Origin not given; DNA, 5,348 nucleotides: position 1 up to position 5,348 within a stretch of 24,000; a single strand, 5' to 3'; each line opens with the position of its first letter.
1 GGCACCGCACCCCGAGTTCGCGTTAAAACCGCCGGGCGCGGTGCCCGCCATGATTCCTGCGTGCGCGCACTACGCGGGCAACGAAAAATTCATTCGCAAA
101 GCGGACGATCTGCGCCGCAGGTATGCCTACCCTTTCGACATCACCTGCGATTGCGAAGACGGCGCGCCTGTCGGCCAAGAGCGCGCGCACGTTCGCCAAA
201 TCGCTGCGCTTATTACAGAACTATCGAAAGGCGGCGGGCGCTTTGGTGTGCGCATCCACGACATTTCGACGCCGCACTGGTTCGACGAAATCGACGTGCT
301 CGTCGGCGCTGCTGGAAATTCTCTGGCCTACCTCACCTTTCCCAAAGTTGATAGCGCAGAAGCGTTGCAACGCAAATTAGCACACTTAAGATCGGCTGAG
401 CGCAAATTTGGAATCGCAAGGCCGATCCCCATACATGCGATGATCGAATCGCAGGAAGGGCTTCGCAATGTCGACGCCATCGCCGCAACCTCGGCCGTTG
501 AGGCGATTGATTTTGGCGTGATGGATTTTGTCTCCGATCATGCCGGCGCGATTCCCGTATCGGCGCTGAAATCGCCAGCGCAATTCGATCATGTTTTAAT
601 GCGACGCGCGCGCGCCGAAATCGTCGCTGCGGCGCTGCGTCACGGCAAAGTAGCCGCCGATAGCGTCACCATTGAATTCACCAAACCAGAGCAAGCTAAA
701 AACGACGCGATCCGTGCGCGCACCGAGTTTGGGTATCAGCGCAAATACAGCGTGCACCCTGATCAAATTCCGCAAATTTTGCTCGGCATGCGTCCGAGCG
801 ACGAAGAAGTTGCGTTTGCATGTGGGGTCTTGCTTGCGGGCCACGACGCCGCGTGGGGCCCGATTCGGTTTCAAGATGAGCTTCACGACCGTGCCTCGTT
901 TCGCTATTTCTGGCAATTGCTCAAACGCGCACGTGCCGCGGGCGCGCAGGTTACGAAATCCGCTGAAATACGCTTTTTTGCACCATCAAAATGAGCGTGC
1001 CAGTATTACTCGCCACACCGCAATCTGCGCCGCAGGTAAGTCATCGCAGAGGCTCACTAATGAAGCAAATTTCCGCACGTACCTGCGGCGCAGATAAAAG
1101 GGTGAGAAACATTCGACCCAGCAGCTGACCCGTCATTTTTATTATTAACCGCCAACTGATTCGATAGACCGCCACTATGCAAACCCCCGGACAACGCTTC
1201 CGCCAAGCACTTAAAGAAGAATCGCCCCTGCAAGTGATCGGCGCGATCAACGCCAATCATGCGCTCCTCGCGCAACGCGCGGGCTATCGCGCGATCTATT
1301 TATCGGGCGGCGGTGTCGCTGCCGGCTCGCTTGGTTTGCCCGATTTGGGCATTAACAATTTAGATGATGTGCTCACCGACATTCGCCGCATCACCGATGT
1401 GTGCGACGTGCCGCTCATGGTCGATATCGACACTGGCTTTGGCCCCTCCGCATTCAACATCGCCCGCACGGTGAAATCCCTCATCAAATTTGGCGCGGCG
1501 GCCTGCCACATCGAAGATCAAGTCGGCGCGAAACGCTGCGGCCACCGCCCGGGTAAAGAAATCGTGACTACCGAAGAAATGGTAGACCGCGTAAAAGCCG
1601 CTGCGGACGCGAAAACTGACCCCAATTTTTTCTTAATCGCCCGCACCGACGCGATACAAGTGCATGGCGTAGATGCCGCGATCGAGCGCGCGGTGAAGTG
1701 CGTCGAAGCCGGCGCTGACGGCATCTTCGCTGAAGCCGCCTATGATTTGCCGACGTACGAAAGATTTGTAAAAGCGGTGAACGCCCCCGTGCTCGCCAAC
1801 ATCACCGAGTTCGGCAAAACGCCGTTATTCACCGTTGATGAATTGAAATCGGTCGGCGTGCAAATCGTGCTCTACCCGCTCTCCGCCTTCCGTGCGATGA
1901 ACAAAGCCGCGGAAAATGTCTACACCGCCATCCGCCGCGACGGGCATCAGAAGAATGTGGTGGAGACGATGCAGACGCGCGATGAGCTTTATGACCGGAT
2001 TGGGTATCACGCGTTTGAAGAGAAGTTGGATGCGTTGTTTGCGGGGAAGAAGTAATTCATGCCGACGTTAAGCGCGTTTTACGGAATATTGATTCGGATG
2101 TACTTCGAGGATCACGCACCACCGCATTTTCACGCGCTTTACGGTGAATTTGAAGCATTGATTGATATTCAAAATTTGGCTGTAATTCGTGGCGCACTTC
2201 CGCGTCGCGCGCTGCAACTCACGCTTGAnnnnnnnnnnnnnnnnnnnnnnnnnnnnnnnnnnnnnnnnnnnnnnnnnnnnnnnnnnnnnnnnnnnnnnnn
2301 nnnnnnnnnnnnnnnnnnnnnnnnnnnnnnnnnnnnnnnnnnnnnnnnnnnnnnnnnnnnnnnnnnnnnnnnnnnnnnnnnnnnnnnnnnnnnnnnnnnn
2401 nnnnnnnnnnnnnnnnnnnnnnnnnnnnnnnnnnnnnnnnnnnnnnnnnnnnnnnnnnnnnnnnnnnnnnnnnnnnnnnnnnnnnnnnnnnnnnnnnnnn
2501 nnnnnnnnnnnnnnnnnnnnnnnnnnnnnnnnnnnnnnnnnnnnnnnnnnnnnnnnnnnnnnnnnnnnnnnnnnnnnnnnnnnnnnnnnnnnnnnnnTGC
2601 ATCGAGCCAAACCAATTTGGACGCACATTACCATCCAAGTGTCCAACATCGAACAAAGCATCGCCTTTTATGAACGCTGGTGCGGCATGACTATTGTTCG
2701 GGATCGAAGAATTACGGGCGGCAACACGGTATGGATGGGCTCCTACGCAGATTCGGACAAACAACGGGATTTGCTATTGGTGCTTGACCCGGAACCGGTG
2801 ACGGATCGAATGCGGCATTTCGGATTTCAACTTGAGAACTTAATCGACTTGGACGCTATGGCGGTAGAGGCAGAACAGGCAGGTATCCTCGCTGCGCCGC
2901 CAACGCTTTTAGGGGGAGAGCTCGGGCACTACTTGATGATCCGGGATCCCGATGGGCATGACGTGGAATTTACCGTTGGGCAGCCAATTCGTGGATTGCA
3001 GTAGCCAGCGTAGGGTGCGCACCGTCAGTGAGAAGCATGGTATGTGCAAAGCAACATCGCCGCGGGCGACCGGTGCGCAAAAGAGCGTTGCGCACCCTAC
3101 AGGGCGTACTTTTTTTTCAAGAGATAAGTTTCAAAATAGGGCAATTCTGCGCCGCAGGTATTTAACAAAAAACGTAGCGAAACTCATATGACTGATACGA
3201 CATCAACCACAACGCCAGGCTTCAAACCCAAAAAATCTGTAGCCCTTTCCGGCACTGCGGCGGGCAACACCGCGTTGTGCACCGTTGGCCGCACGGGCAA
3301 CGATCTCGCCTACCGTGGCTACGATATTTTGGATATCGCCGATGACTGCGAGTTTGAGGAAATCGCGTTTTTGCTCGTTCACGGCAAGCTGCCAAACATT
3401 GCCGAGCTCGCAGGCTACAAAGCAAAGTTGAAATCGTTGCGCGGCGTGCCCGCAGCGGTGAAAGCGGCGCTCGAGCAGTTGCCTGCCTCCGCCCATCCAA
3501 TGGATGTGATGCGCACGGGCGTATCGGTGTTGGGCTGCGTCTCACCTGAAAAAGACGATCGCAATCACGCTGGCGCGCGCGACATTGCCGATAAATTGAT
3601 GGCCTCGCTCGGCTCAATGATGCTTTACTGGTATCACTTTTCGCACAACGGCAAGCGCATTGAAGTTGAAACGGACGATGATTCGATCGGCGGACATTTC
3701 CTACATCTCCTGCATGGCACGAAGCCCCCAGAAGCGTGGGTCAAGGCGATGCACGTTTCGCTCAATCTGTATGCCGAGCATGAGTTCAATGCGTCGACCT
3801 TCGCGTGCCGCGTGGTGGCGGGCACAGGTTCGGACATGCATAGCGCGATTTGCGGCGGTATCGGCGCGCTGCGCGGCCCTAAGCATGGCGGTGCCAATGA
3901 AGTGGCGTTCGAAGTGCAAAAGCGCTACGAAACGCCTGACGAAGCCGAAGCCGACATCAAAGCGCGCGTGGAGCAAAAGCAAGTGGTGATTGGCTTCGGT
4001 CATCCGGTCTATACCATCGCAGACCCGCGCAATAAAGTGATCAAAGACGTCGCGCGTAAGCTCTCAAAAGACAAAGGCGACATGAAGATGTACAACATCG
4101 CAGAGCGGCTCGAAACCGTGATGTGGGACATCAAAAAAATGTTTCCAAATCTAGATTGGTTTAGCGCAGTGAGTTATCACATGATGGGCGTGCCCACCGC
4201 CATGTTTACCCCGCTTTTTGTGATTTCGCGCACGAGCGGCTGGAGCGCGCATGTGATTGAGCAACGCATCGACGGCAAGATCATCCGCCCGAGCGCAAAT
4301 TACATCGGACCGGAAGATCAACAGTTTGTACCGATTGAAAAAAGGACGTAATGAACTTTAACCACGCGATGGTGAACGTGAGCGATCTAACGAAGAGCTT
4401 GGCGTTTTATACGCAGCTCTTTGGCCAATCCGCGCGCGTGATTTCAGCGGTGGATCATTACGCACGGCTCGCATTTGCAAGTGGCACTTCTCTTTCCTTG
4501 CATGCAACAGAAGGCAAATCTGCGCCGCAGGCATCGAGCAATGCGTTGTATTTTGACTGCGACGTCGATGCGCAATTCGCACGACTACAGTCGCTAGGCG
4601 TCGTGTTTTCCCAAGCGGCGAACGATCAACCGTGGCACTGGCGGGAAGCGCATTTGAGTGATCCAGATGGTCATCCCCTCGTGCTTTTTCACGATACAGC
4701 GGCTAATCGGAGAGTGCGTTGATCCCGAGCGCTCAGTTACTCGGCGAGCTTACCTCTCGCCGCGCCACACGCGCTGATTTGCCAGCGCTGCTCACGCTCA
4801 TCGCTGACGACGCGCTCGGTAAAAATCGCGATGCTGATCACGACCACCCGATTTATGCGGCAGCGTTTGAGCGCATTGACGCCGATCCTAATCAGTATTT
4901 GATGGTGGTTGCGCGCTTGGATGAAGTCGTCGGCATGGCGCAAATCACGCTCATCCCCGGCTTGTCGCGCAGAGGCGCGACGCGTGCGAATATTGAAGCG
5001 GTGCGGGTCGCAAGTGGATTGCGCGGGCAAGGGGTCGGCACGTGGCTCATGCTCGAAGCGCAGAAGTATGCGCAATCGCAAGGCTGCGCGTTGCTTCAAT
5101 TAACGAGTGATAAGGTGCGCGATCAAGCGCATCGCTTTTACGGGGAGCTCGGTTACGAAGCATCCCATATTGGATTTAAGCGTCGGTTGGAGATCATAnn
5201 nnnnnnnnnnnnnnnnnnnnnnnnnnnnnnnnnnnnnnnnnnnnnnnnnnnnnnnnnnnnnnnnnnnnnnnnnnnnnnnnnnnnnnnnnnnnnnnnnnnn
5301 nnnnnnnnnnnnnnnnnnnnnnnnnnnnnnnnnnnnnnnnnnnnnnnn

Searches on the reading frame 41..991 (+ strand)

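Call 18: search_protein_families(library=pfam, proteins=[window:41-991:+], max_evalue=0.001)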
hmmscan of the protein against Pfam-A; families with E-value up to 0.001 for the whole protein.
window:41-991:+ (317 aa): 1 family
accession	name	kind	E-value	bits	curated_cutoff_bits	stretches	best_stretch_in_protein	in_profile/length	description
PF03328.21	HpcH_HpaI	-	1.2e-16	61.1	25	1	36-239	27-220/221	HpcH/HpaI aldolase/citrate lyase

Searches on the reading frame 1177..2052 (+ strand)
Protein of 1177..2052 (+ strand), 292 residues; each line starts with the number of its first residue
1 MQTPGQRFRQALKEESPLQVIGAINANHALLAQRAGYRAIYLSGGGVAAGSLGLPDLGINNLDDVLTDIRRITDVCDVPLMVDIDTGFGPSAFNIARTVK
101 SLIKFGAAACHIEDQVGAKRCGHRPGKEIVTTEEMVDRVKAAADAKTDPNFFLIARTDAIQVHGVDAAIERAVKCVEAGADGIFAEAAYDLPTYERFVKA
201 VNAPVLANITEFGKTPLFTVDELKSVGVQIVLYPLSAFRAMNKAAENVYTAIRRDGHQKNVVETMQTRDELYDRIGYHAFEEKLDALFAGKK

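Call 18: search_protein_families(library=pfam, proteins=[window:1177-2052:+], max_evalue=0.001)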
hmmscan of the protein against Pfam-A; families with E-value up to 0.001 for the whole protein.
window:1177-2052:+ (292 aa): 2 families
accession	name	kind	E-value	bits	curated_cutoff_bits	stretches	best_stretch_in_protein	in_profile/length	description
PF13714.12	PEP_mutase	-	2.1e-48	165.5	31.5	1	8-252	1-239/240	Phosphoenolpyruvate phosphomutase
PF00463.27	ICL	-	4.8e-11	42.3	26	1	79-170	151-244/526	Isocitrate lyase family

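Call 46: list_cluster_members(proteins=[window:1177-2052:+, window:3188-4348:+, window:6022-8604:+, window:11500-11952:+, window:16037-19258:+, window:22437-23726:+, window:5198-5929:+, window:11067-11504:+])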
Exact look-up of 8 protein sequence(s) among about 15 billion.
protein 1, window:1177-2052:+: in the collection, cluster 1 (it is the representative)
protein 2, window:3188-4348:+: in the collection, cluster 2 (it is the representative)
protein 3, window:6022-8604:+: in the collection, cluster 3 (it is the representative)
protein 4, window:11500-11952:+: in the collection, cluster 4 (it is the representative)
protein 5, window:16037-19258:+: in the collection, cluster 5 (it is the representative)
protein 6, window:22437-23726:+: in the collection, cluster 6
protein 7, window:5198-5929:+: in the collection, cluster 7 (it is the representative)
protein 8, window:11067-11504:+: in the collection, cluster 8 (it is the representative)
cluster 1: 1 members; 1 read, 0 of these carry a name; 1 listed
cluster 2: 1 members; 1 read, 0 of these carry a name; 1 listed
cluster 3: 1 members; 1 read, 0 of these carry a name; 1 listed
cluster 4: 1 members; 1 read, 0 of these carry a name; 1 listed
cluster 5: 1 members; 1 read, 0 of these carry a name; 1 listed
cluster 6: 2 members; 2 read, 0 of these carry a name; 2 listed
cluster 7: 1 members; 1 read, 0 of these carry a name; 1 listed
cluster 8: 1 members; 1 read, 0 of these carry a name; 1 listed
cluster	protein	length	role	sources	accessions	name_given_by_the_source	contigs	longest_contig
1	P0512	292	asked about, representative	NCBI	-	-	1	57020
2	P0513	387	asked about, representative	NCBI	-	-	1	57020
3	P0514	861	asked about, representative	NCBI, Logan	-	-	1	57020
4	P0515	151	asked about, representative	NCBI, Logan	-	-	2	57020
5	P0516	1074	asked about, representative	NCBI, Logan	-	-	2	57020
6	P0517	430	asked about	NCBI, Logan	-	-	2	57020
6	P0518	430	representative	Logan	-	-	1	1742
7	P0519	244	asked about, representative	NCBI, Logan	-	-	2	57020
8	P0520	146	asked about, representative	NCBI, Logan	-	-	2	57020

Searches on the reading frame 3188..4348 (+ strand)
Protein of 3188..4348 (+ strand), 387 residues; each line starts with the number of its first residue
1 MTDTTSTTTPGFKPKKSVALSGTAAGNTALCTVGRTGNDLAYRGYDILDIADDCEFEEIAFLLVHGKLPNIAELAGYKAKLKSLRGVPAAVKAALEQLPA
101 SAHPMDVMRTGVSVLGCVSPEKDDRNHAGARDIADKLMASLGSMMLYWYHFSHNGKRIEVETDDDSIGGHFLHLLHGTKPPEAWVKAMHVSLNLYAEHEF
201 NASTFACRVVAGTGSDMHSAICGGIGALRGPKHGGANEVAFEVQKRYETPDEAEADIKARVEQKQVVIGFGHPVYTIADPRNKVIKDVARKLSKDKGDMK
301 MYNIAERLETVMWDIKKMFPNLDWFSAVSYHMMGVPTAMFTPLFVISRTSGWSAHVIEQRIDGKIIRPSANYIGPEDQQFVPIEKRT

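Call 18: search_protein_families(library=pfam, proteins=[window:3188-4348:+], max_evalue=0.001)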
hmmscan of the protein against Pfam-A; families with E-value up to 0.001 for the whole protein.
window:3188-4348:+ (387 aa): 1 family
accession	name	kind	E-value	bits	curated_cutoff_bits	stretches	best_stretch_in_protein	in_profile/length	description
PF00285.26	Citrate_synt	-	3.2e-121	405.2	27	1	20-369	2-357/357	Citrate synthase, C-terminal domain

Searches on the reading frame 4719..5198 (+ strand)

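Call 18: search_protein_families(library=pfam, proteins=[window:4719-5198:+], max_evalue=0.001)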
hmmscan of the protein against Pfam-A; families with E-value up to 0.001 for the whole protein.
window:4719-5198:+ (160 aa): 3 families
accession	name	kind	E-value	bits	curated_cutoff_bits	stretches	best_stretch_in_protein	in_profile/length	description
PF00583.31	Acetyltransf_1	-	1.4e-16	61.3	20.7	1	43-146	19-116/116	Acetyltransferase (GNAT) family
PF13508.13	Acetyltransf_7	-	2.2e-10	41.2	27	1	60-147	4-83/84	Acetyltransferase (GNAT) domain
PF13673.13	Acetyltransf_10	-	1.4e-07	32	23.6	1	51-149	24-110/128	Acetyltransferase (GNAT) domain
